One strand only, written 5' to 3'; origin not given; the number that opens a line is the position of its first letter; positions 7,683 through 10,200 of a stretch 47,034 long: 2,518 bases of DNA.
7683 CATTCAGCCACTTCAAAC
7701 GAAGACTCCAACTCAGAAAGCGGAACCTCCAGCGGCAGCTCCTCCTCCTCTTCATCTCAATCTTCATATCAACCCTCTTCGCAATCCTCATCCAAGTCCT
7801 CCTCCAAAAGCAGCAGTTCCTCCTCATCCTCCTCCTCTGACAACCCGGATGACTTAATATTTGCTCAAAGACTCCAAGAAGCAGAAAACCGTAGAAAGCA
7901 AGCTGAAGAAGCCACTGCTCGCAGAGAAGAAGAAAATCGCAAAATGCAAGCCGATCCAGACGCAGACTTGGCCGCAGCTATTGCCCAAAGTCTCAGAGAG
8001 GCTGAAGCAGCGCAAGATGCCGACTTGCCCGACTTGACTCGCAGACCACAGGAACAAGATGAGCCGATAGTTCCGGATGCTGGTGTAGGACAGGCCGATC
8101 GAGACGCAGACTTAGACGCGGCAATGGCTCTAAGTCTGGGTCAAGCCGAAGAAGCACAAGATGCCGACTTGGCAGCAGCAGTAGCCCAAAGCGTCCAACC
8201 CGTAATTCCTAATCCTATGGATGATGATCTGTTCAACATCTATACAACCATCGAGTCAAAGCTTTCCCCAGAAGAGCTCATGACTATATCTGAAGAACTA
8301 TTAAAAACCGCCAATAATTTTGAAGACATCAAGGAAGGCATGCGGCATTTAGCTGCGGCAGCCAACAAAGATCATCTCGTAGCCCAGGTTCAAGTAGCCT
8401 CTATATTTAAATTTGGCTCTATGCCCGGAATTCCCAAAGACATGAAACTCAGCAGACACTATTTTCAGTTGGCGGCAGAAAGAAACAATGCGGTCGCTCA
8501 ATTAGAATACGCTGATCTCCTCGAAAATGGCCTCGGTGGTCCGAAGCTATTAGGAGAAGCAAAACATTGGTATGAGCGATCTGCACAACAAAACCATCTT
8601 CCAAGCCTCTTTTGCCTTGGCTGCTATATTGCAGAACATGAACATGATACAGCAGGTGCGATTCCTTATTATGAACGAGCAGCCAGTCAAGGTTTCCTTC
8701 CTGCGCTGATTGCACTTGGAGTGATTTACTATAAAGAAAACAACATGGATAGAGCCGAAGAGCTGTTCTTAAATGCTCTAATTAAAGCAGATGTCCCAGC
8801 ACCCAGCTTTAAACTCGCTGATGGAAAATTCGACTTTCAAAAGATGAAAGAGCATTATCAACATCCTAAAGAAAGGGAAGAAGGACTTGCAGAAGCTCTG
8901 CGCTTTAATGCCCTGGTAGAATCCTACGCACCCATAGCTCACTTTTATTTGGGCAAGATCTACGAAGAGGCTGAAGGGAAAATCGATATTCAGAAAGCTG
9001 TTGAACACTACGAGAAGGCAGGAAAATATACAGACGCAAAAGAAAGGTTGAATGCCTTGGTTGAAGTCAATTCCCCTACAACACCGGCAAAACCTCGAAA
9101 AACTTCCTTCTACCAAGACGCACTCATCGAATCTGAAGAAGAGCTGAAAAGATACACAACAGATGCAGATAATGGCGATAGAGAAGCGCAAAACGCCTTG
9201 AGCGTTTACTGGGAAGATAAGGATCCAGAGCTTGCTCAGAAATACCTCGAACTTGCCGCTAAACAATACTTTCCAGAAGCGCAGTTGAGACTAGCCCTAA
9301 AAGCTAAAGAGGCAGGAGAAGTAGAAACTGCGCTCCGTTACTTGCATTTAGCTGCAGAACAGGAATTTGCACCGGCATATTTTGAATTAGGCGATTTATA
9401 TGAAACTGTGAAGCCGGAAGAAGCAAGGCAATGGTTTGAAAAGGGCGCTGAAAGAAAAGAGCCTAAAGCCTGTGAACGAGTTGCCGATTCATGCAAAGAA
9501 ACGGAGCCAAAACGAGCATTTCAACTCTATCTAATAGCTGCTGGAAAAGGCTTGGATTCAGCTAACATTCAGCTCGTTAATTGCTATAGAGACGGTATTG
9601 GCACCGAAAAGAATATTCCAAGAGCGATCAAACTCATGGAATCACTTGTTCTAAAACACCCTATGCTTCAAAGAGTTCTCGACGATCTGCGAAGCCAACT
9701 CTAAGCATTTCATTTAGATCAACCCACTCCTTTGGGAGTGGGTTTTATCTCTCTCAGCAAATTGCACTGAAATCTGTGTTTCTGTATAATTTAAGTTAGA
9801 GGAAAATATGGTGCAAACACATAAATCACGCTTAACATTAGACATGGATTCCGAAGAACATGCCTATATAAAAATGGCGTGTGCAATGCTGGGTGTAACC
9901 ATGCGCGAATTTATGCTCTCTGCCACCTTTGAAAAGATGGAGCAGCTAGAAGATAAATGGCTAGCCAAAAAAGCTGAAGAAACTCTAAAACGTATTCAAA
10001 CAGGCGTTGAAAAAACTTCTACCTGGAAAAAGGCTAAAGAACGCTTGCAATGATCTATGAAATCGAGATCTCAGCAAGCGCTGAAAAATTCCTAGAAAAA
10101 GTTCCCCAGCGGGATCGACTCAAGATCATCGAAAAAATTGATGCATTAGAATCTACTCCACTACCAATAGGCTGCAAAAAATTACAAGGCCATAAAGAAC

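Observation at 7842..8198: Three tandem ubiquitin-interacting motifs (plus one degenerate copy) fused to a Sel1-repeat scaffold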

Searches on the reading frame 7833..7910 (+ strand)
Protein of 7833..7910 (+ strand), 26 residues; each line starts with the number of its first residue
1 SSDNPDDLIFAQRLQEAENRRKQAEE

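Call 22: search_protein_families(library=pfam, proteins=[window:7833-7910:+], max_evalue=10)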
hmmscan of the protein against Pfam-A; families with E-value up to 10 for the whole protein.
seq(26 aa): 0 families

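Call 62: search_solved_structures(query=A4, max_evalue=10, show_alignments=5)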
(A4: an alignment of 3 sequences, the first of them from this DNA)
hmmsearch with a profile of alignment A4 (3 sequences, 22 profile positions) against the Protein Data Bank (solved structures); distinct sequences matched with E-value up to 10: 3.
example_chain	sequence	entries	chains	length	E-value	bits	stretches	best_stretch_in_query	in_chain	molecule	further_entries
4xa3_A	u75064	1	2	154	0.39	13.7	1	8-17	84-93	Gp7-MYH7(1361-1425)-Eb1 chimera protein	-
6uf9_A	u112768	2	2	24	1.3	12.1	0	10-15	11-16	S4-1, Tim apo-form | S4-1, Tim, Zinc-bound form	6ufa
6c52_A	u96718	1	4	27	3.6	10.7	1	7-19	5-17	Cross-alpha Amyloid-like Structure alphaTet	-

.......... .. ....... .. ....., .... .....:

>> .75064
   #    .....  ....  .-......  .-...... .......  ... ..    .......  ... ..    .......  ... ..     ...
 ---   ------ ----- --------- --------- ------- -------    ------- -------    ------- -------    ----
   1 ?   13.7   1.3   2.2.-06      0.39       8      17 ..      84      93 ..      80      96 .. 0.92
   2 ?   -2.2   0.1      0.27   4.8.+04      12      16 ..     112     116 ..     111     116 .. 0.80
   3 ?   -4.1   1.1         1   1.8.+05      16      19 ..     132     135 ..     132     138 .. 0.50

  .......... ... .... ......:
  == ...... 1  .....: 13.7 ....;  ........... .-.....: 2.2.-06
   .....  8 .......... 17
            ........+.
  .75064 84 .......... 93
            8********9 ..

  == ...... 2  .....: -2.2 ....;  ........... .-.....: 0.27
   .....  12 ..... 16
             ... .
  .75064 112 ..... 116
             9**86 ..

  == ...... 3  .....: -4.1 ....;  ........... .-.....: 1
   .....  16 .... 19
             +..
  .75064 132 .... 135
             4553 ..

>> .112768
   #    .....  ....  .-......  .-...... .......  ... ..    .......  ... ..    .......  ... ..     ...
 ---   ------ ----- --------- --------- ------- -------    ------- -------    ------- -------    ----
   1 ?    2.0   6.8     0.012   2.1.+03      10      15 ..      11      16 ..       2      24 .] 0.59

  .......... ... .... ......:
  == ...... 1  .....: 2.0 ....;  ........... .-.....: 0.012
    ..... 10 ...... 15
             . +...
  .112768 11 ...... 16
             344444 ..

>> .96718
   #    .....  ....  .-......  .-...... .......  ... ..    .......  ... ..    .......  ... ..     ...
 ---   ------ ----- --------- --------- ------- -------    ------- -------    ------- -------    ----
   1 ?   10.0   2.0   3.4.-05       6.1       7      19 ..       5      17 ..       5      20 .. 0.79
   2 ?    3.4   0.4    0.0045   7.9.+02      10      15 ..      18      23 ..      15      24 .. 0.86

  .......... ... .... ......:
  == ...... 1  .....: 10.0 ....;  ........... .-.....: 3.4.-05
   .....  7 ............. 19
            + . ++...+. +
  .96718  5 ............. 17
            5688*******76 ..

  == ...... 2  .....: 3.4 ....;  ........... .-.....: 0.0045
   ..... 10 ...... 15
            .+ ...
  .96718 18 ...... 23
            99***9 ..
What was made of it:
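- On MIU / inverted UIM (Rabex-5 type): The top hit is a myosin rod segment (call 62).
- The upstream '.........' also occurs in a myosin coiled coil (call 62).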

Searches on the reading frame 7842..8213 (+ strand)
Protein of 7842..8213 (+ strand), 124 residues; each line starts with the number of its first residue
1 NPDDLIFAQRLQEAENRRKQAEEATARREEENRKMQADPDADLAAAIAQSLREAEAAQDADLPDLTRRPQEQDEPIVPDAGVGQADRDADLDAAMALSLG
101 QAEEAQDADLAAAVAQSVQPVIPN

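Call 4: search_protein_families(library=pfam, proteins=[window:7842-8198:+], max_evalue=10)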
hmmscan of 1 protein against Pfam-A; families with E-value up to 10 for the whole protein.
window:7842-8198:+ (119 aa): 2 families
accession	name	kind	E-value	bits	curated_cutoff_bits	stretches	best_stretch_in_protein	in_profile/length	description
PF23625.1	UIM_2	-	5.4e-06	26.2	21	3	86-100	1-15/17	Ubiquitin interaction motif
PF02809.26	UIM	-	0.00034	20.7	21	3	40-54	3-17/17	Ubiquitin interaction motif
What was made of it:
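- On UIM (Pfam PF02809 / PF23625; Hofmann & Falquet consensus): Fragment res 127-245: UIM_2 26.2 bits (passes), UIM 20.7 bits (just below) (call 4).
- The fragment passes Pfam UIM_2 (26.2 bits, cut-off 21, 3 stretches); UIM scores 20.7 bits, cut-off 21 (call 4).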

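Call 21: search_solved_structures(query=window:7842-8198:+, max_evalue=10, show_alignments=5)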
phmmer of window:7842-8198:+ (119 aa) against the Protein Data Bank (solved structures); distinct sequences matched with E-value up to 10: 7.
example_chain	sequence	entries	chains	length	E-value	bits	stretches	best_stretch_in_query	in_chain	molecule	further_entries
6tms_G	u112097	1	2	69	0.39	14.5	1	9-52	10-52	a novel designed pore protein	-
6tms_A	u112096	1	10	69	0.4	14.4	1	9-52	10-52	a novel designed pore protein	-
1q0v_A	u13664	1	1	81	0.41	14.4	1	25-58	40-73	hydrophilic protein; has cysteine rich putative zinc finger essential for function; Vps27p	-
6tj1_A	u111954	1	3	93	0.82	13.5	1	9-52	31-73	De novo designed WSHC6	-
2voe_A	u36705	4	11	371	0.99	13.2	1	59-116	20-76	ALANINE DEHYDROGENASE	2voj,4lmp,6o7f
2vhw_A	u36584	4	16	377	1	13.1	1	59-116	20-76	ALANINE DEHYDROGENASE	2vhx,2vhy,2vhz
2vhv_A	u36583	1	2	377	1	13.1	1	59-116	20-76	ALANINE DEHYDROGENASE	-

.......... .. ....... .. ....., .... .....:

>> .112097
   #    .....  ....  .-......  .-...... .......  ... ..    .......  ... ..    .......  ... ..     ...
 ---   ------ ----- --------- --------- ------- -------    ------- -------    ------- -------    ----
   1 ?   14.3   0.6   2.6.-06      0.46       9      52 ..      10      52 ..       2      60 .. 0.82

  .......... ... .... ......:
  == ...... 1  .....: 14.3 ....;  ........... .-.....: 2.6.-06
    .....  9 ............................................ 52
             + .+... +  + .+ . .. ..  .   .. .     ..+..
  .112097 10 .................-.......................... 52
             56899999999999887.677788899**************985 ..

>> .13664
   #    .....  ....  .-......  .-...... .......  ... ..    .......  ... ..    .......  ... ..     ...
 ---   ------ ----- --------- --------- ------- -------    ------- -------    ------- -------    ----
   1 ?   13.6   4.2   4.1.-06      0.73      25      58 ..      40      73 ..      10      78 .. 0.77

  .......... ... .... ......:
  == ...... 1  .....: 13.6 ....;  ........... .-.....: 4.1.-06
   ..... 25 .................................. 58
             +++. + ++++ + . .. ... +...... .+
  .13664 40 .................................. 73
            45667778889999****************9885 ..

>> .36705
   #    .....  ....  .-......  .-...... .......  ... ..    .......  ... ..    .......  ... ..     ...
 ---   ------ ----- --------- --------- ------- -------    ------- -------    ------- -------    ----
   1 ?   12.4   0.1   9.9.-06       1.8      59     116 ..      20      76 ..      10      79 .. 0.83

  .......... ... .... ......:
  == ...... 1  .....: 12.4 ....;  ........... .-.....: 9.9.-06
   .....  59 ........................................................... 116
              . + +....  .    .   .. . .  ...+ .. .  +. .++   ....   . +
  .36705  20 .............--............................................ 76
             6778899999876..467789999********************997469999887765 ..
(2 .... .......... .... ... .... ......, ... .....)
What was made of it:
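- UIM1 versus Vps27 UIM-1: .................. against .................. (call 21).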

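Call 47: search_protein_representatives(protein=window:7842-8213:+)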
Query: 124 residues. Proteins with E-value up to 0.001 (for the whole library): 2; up to 1e-10: 2; up to 1e-30: 1. The best 2 are listed.
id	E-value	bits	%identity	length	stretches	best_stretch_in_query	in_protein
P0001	1.3e-63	228.3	100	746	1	1-124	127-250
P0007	7.2e-22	94.1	32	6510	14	65-107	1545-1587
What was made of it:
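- Closest known: Eukaryotic multi-UIM ubiquitin receptors. Different: No homology extends beyond the motifs: an exhaustive phmmer search of the fragment against 1.84 billion representatives found no true relative (call 47).
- Tried and rejected: Exhaustive phmmer search of res 127-250 against 1.84 billion representatives (call 47).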

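Call 58: search_dna_similar(query=window:7842-8213:+, collection=plasmids, mode=protein, max_evalue=1, max_rows=15)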
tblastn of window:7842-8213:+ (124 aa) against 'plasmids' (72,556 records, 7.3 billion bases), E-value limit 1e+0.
No match.
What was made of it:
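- Tried and rejected: tblastn against plasmids (call 58): no match.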

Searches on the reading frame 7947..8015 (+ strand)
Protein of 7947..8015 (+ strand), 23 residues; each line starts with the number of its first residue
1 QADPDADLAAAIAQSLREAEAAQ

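Call 22: search_protein_families(library=pfam, proteins=[window:7947-8015:+], max_evalue=10)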
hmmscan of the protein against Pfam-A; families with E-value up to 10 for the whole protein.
seq(23 aa): 2 families
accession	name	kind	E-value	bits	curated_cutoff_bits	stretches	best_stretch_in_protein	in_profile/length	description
PF02809.26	UIM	-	0.0014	18.8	21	1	5-19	3-17/17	Ubiquitin interaction motif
PF23625.1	UIM_2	-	0.013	16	21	1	5-18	3-16/17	Ubiquitin interaction motif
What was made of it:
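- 7953..8003 (+): UIM1 (res 164-180, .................). As a 23-residue peptide, Pfam UIM scores 18.8 bits and UIM_2 16.0 bits (call 22).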

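Call 61: search_solved_structures(query=A3, max_evalue=10, show_alignments=5)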
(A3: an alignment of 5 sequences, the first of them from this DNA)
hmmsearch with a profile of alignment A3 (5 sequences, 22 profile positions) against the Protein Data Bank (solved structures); distinct sequences matched with E-value up to 10: 8.
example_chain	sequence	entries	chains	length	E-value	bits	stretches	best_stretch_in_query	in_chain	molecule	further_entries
2klz_A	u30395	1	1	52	0.0023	21.1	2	3-17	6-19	Ataxin-3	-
1o06_A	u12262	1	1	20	0.013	18.7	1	3-21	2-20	Vacuolar protein sorting-associated protein VPS27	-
1q0v_A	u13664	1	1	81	0.06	16.6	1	1-21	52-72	hydrophilic protein; has cysteine rich putative zinc finger essential for function; Vps27p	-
2lva_A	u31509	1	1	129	0.15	15.3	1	5-15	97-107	Ubiquitin carboxyl-terminal hydrolase 28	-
2mux_A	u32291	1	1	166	0.23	14.8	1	5-17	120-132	Ubiquitin carboxyl-terminal hydrolase 25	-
2muu_A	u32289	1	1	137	0.35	14.2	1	5-15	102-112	Ubiquitin carboxyl-terminal hydrolase 28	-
5o71_A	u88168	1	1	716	1.1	12.6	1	5-17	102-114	Ubiquitin carboxyl-terminal hydrolase 25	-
7wzb_B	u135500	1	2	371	1.2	12.5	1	4-13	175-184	Lipopolysaccharide assembly protein B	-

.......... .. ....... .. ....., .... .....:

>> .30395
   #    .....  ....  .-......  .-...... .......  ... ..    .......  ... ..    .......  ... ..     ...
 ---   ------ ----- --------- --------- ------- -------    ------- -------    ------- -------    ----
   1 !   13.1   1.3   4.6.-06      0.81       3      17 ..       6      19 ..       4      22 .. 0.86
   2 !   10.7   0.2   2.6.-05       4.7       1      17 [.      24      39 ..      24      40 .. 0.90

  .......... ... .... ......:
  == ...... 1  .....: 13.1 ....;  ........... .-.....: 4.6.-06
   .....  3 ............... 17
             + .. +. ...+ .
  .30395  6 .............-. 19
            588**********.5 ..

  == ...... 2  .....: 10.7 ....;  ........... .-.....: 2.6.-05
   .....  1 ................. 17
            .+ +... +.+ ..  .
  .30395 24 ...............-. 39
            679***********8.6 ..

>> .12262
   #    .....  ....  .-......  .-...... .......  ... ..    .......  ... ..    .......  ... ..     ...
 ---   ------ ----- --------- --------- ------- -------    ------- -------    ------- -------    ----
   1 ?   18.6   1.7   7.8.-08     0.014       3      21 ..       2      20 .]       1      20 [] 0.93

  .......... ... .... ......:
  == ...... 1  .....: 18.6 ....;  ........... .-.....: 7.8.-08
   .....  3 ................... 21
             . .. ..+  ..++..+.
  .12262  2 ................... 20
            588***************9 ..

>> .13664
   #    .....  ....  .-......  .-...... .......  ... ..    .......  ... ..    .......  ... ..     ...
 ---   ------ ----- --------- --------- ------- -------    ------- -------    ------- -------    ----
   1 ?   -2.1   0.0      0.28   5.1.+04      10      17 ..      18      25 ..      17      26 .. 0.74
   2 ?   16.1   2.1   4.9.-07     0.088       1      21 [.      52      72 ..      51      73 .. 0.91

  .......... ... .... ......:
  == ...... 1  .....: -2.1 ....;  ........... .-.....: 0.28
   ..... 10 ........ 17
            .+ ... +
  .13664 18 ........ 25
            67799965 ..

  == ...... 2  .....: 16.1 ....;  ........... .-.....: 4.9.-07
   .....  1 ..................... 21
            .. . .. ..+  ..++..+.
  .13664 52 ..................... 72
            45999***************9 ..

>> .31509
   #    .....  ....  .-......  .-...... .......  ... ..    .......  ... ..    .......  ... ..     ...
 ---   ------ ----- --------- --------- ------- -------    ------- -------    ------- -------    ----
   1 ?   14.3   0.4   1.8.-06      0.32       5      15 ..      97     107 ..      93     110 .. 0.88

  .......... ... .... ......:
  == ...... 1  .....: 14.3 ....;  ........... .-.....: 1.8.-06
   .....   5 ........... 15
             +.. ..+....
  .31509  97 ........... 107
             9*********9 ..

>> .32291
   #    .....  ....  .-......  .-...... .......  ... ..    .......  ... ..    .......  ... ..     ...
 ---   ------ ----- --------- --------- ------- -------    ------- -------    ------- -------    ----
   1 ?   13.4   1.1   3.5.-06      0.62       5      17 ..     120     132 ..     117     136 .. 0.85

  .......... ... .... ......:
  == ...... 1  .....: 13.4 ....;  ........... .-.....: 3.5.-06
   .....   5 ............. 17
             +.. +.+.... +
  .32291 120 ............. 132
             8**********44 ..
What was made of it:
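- Closest known: Eukaryotic multi-UIM ubiquitin receptors. Same: UIM1 is 12/16 identical to Vps27 UIM-1 (calls 21, 61).
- The same sequence evidence as for the UIM identity applies (calls 4, 61).
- On UIM (Pfam PF02809 / PF23625; Hofmann & Falquet consensus): The profile of the 5 copies has ataxin-3, Vps27 (two entries), USP28 (two entries) and USP25 (two entries) as its top 7 PDB hits, best E = 0.0023 (call 61).
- A profile built only from the 5 chlamydial copies gives, as its 7 best hits among 177,635 PDB sequences, ataxin-3 tandem UIMs (E = 0.0023), Vps27 UIM (1O06, 1Q0V), USP28 and USP25 (call 61). The closest sequence matches are classical ubiquitin binders: Vps27 UIM-1, ataxin-3 UIM1/2 and USP25/28 (call 61).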

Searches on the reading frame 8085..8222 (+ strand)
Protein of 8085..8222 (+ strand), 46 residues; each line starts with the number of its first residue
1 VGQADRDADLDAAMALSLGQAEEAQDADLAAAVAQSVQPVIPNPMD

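Call 72: find_homologous_proteins(query=A5, max_evalue=10)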
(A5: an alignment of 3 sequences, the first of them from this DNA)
Query A5 (3 sequences): 93 candidates shared short words with the query, none scored E <= 10.

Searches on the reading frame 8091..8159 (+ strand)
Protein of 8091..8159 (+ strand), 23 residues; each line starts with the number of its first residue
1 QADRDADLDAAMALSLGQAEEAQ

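Call 22: search_protein_families(library=pfam, proteins=[window:8091-8159:+], max_evalue=10)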
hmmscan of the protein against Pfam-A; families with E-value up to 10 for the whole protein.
seq(23 aa): 1 family
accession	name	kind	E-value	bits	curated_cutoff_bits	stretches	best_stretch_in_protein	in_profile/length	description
PF23625.1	UIM_2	-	0.01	16.3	21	1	3-17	1-15/17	Ubiquitin interaction motif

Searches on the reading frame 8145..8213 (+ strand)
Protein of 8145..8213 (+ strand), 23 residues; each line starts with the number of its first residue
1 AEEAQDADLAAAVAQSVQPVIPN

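Call 22: search_protein_families(library=pfam, proteins=[window:8145-8213:+], max_evalue=10)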
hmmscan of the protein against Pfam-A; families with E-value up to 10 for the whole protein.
seq(23 aa): 1 family
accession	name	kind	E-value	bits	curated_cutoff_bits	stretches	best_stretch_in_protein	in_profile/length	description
PF23625.1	UIM_2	-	0.1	13.3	21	1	5-18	2-15/17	Ubiquitin interaction motif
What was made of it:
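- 8157..8201 (+): UIM3 (res 232-246, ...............). It is weaker: it has no C-terminal acidic residue and ends in Pro. Pfam UIM_2 scores 13.3 bits as a peptide (call 22).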

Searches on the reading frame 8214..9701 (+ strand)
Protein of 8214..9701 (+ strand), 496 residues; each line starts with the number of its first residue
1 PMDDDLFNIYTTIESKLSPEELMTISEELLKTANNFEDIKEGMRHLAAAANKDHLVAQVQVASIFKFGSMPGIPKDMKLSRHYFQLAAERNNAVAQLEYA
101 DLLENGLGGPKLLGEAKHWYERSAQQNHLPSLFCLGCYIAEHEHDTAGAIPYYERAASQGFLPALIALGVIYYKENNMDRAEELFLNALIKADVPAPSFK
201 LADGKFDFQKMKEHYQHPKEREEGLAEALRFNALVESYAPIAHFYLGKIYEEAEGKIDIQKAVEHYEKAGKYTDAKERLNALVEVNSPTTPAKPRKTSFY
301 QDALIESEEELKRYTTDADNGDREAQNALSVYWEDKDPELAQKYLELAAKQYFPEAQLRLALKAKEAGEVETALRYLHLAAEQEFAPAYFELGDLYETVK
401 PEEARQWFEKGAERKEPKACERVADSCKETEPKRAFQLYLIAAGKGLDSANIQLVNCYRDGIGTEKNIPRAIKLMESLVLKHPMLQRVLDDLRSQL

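Call 51: search_solved_structures(query=window:8214-9701:+, max_evalue=0.001)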
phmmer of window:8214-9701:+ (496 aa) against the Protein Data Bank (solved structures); distinct sequences matched with E-value up to 0.001: 13.
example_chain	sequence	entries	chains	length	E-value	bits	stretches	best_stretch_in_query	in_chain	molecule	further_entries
4bwr_A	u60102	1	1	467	1.3e-22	83.5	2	49-207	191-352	PROTEIN CORRESPONDING TO LOCUS C5321 FROM CFT073 E.COLI STRAIN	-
6deh_A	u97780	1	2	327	4.1e-16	62.1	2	42-175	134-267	TPR repeat protein, protein-protein interaction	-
8sxq_A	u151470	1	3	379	1.3e-14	57.2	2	39-172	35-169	SEL-1 repeat protein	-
6ok3_A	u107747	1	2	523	1.2e-13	54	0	80-178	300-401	Sel1 repeat protein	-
6ur7_A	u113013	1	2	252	3.7e-13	52.3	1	40-178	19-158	Sel1 repeat family protein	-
6ork_A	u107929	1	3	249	1.2e-09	40.7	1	69-199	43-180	Sel1 repeat protein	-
6onw_A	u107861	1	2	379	8.4e-09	37.9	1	34-187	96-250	Sel1 repeat protein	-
9uav_C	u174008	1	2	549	5.7e-07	31.9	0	46-176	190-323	Protein sel-1 homolog 1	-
8ket_C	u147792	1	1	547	7.6e-07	31.5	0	46-175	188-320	Protein sel-1 homolog 1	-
8kes_D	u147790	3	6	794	2.2e-06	30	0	45-176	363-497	Protein sel-1 homolog 1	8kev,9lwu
8d9x_A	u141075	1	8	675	1.6e-05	27.1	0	54-180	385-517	Maltodextrin-binding protein,DAP3-binding cell death enhancer 1 short form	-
5b26_A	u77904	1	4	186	0.0001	24.5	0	48-176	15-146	Protein sel-1 homolog 1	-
9og0_C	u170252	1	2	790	0.00021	23.4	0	45-174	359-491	Protein sel-1 homolog 1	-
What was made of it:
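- On Sel1-like repeat (SLR) proteins, PF08238: PDB sequence hits reach 1.3e-22 (call 51).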

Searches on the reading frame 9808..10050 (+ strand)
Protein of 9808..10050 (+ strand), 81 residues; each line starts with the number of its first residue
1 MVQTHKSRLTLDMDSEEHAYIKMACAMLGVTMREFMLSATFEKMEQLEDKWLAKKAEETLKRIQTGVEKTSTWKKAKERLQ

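Call 31: search_protein_families(library=pfam, proteins=[window:9808-10050:+], max_evalue=0.001)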
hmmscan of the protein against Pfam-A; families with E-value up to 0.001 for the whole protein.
window:9808-10050:+ (81 aa): 2 families
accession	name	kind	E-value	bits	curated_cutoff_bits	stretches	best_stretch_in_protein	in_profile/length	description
PF09386.16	ParD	-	2e-06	28.6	27.3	1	7-64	2-60/80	Antitoxin ParD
PF08681.18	TacA1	-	0.00087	19.7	21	0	8-46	1-39/80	Antitoxin TacA 1-like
